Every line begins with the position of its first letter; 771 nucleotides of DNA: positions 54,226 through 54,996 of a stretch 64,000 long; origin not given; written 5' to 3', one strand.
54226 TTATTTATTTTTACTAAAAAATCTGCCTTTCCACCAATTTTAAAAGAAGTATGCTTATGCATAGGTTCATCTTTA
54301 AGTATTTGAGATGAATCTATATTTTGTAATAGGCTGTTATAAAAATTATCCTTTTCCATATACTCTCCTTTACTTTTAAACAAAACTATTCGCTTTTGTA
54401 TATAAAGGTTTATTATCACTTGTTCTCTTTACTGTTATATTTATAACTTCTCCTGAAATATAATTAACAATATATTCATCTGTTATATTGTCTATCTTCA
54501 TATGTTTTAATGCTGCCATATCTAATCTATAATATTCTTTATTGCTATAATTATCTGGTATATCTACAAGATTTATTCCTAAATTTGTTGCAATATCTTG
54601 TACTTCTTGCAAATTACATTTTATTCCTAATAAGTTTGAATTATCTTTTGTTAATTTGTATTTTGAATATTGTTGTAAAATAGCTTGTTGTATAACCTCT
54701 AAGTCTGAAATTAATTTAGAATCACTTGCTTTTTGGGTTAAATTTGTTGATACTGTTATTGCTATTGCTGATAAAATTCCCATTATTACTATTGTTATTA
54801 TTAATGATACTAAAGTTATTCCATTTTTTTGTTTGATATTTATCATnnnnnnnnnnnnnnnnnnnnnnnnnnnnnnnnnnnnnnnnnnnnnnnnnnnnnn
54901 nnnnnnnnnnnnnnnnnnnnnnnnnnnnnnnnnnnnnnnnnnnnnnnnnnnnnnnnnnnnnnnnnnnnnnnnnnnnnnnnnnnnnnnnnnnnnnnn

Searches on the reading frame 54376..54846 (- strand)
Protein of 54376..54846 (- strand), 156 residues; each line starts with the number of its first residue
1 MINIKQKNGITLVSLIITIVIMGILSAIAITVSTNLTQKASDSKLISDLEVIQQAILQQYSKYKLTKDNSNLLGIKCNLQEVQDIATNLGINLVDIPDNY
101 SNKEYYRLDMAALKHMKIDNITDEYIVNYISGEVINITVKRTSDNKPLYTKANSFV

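Call 7: search_protein_families(library=pfam, proteins=[window:54376-54846:-], max_evalue=10)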
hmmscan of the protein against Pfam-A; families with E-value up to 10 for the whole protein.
window:54376-54846:- (156 aa): 3 families
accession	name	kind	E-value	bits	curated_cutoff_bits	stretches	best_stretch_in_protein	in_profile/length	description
PF07963.17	N_methyl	-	0.00018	21.4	21.2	1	5-30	2-27/27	Prokaryotic N-terminal methylation motif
PF01956.21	EMC3_TMCO1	-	0.051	13.8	27.1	1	13-77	13-74/169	Integral membrane protein EMC3/TMCO1-like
PF07313.18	AmiA-like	-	0.086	12.7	27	2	25-60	96-129/202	N-acetylmuramoyl-L-alanine amidase-like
